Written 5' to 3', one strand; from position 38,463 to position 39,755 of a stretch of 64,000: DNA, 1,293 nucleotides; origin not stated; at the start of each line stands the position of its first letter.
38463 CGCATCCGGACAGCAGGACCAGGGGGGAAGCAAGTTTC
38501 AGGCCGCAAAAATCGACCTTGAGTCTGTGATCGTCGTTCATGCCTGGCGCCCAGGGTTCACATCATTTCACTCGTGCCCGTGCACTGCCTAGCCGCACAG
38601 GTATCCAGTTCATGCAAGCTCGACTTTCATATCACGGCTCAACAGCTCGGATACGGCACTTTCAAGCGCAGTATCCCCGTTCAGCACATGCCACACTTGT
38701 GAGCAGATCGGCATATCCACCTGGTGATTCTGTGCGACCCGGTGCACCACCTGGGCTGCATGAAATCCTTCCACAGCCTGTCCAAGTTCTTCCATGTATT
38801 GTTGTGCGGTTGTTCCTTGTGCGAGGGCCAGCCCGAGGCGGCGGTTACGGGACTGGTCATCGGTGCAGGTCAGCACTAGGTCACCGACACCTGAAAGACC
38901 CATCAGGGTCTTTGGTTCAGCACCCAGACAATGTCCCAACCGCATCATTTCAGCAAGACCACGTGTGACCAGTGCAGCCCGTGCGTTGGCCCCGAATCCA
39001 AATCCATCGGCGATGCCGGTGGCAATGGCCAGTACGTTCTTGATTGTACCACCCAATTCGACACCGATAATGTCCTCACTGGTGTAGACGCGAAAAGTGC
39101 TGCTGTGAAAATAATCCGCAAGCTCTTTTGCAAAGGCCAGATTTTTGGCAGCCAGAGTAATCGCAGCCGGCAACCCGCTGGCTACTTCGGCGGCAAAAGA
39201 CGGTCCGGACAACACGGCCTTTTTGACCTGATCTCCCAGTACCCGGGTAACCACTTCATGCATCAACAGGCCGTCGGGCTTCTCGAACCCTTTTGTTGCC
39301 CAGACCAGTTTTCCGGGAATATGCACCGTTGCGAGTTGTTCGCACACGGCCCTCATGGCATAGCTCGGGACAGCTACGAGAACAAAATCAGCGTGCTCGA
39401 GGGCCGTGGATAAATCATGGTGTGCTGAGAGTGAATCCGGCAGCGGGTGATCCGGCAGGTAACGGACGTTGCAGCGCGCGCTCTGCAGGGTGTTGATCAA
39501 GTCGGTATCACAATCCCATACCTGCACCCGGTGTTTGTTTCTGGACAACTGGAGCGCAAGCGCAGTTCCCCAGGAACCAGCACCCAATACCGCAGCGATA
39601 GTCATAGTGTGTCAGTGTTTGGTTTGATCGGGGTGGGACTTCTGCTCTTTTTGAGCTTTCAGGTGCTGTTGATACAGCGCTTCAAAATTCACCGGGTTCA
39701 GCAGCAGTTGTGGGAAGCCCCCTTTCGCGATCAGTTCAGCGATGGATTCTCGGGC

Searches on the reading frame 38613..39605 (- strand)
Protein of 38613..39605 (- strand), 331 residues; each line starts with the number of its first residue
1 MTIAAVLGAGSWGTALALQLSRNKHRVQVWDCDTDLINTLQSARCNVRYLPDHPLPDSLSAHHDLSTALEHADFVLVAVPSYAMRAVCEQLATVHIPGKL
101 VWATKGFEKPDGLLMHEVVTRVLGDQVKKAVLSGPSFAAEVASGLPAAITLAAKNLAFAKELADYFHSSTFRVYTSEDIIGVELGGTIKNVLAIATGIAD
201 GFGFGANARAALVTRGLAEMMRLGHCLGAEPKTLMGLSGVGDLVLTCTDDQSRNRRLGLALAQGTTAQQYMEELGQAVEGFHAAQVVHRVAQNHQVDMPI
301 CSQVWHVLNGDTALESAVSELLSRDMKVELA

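Call 94: search_protein_families(library=pfam, proteins=[window:38613-39605:-], max_evalue=0.00001)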
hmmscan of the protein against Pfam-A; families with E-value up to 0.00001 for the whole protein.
window:38613-39605:- (331 aa): 5 families
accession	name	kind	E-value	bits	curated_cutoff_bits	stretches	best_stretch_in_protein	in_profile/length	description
PF07479.19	NAD_Gly3P_dh_C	-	3.7e-54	183.2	25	1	178-318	1-141/142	NAD-dependent glycerol-3-phosphate dehydrogenase C-terminus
PF01210.29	NAD_Gly3P_dh_N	-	4.5e-49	166.9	23.1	1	5-158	3-157/158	NAD-dependent glycerol-3-phosphate dehydrogenase N-terminus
PF20618.3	GPD_NAD_C_bact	-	6.4e-23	81.5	27.6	1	238-304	1-66/66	Bacterial GPD, NAD-dependent C-terminal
PF03807.23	F420_oxidored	-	6e-08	33.6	21.6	1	5-101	3-88/94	NADP oxidoreductase coenzyme F420-dependent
PF02558.23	ApbA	-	1.1e-07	32.1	22.2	1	5-94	2-89/150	Ketopantoate reductase PanE/ApbA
